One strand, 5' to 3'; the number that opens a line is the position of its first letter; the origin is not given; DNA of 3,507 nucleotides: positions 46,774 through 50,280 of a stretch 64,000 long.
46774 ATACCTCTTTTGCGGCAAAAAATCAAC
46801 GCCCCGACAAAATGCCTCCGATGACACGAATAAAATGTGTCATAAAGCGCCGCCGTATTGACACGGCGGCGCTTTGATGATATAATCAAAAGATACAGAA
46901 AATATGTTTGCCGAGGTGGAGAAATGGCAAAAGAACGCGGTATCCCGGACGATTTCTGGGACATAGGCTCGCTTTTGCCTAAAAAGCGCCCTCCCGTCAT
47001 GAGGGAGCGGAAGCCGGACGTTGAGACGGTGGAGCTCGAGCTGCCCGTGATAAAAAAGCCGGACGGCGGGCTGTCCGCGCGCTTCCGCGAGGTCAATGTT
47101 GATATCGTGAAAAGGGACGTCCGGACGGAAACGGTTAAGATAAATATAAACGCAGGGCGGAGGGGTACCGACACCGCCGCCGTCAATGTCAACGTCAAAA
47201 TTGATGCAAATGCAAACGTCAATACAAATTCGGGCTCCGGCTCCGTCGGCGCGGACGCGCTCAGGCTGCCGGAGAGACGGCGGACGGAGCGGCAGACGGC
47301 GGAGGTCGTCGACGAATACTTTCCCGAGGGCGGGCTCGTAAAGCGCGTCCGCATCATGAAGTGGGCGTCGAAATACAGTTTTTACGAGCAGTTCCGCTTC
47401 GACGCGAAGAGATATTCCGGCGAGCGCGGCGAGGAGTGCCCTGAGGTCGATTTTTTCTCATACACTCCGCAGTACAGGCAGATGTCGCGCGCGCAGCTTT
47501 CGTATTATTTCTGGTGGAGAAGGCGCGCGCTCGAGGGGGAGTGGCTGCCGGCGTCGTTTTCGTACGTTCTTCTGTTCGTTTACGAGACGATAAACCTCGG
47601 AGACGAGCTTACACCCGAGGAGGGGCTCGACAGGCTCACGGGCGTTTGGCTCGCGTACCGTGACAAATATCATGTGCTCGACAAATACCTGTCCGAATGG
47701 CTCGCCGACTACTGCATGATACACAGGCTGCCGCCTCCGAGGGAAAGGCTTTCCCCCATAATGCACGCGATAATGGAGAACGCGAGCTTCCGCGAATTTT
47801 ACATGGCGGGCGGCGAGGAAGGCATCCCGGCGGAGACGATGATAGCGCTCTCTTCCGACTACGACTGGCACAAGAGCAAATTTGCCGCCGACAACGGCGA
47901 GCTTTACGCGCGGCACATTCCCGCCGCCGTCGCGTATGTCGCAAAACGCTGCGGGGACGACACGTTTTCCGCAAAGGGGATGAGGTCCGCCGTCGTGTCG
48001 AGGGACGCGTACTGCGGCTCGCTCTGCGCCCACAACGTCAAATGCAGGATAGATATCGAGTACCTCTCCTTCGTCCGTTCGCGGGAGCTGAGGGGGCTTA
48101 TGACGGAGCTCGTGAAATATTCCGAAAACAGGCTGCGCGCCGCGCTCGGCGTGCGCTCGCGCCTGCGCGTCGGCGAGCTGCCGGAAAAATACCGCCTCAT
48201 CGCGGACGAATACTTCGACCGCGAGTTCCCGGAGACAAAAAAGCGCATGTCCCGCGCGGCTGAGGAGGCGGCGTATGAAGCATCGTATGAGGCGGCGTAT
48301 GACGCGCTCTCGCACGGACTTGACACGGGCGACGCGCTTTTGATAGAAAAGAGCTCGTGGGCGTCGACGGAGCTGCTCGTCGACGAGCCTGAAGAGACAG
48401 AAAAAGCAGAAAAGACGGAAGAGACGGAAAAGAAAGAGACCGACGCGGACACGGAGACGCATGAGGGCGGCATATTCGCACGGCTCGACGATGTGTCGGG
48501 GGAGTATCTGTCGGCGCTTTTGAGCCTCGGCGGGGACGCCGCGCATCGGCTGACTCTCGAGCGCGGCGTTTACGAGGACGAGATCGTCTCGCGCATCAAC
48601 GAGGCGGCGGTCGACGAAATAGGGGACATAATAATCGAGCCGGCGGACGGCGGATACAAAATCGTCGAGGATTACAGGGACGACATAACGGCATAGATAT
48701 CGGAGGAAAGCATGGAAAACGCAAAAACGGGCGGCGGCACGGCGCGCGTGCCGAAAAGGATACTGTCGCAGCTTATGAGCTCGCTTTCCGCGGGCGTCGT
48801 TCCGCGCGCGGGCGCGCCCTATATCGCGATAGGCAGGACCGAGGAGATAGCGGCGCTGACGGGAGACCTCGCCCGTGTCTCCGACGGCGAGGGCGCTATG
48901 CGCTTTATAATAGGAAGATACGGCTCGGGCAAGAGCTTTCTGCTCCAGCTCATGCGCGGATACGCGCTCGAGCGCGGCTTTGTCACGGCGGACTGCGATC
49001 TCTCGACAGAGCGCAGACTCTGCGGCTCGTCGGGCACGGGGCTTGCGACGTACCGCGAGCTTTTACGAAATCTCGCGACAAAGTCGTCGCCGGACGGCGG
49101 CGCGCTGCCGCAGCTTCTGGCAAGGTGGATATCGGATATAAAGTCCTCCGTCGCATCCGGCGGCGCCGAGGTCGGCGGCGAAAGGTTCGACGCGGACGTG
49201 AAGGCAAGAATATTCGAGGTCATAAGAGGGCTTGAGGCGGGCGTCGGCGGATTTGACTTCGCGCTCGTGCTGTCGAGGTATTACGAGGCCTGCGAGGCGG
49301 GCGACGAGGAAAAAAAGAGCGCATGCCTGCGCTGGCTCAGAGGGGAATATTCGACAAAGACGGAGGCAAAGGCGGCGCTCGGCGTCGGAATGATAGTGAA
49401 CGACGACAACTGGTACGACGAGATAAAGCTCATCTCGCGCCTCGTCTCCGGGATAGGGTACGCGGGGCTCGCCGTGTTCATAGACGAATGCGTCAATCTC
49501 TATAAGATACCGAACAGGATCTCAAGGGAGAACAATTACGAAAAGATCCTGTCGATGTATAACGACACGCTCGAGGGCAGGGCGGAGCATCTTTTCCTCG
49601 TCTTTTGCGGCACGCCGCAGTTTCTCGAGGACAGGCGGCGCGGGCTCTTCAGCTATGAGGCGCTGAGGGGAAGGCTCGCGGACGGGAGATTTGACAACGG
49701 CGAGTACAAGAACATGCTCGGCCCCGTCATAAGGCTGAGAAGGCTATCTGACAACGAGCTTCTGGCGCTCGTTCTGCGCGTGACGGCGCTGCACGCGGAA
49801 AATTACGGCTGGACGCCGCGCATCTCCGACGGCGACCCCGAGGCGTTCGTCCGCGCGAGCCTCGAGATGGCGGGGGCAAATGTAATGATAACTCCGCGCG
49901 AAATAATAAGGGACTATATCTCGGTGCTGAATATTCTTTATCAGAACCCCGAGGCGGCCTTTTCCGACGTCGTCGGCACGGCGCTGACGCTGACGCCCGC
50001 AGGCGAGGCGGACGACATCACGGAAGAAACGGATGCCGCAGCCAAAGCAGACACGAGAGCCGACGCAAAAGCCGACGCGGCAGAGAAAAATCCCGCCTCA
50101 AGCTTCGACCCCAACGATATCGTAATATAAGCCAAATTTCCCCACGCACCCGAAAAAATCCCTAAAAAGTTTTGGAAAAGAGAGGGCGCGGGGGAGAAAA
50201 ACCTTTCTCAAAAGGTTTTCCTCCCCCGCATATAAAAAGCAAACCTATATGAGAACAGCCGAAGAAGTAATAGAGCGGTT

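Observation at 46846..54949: Four-gene TerB-N/TerB-C, DUF2791 ATPase, Lhr-like helicase and nuclease-XPD helicase cluster: Shango-like core with an undescribed coupled fourth component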

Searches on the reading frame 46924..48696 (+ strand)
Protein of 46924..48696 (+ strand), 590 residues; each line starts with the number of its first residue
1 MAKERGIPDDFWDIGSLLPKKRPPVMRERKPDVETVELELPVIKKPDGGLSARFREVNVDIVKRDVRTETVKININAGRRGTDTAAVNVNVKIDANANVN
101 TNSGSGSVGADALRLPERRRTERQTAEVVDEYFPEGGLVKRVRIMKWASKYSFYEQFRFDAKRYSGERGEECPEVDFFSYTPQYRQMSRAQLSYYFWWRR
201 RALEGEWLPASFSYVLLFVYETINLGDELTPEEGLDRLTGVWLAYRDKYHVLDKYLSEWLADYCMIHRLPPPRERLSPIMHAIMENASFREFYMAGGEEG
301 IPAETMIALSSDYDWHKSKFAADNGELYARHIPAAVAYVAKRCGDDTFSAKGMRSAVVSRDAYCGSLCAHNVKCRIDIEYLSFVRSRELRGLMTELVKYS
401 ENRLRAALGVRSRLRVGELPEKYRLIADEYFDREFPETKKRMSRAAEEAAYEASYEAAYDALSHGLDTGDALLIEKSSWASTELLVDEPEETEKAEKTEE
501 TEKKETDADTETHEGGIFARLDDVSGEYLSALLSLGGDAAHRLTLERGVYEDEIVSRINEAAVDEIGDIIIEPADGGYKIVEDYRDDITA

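Call 3: search_protein_families(library=pfam, proteins=[window:46924-48696:+], max_evalue=0.01)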
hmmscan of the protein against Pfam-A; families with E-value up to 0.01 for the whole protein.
window:46924-48696:+ (590 aa): 2 families
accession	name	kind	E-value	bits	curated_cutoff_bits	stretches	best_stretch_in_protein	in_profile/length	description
PF13208.11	TerB_N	-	2.4e-14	54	25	1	171-271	46-139/207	TerB N-terminal domain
PF15615.11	TerB_C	-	1.2e-11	45.5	26.3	1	483-588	40-147/148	TerB-C domain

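Call 4: search_protein_families(library=padloc, proteins=[window:46924-48696:+], max_evalue=0.01)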
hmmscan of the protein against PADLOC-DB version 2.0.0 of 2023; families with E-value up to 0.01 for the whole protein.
window:46924-48696:+ (590 aa): 1 family
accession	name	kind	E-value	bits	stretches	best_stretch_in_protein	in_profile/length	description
PDLC03958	SngA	-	2.3e-46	157.5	1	125-589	67-524/528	-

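Call 5: search_protein_families(library=ncbifam, proteins=[window:46924-48696:+], max_evalue=0.01)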
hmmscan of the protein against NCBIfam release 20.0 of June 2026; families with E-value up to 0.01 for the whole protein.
window:46924-48696:+ (590 aa): 0 families

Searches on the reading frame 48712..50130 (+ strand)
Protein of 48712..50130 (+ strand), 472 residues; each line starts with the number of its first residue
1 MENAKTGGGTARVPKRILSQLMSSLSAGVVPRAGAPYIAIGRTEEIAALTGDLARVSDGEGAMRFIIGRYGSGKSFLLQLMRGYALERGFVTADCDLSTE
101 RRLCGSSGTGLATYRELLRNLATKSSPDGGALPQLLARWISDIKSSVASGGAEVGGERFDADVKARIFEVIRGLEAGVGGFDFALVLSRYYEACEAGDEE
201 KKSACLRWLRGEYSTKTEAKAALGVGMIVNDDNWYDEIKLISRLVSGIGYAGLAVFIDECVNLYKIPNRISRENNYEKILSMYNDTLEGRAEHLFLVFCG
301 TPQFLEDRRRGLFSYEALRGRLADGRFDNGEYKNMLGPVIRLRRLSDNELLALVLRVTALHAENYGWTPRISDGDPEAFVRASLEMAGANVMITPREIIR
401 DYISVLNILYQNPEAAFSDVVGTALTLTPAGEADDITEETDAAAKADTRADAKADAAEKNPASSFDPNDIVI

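Call 3: search_protein_families(library=pfam, proteins=[window:48712-50130:+], max_evalue=0.01)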
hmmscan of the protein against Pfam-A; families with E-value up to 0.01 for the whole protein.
window:48712-50130:+ (472 aa): 3 families
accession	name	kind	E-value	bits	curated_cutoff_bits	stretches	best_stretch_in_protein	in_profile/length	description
PF10923.14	BrxC_BrxD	-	7.9e-155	516.3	22.2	1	13-422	1-411/414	BREX system ATP-binding protein BrxC/D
PF13191.12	AAA_16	-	5.4e-10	40.5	32.6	1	40-159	3-116/167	AAA ATPase domain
PF13401.12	AAA_22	-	0.00027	21.7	27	0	65-143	9-82/130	AAA domain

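Call 4: search_protein_families(library=padloc, proteins=[window:48712-50130:+], max_evalue=0.01)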
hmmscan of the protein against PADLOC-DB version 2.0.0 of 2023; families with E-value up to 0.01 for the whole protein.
window:48712-50130:+ (472 aa): 2 families
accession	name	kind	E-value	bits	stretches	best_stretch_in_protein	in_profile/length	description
PDLC03959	SngB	-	2.2e-163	542.4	1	11-435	4-419/439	-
PDLC02494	BrxD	-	3.4e-49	166.2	1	16-415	7-404/440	BrxD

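Call 5: search_protein_families(library=ncbifam, proteins=[window:48712-50130:+], max_evalue=0.01)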
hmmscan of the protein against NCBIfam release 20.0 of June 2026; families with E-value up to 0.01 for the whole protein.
window:48712-50130:+ (472 aa): 1 family
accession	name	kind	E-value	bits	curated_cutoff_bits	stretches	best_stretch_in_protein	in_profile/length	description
NF033438.1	BREX_BrxD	equivalog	8.6e-49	166.7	350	1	19-414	6-399/423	BREX system ATP-binding protein BrxD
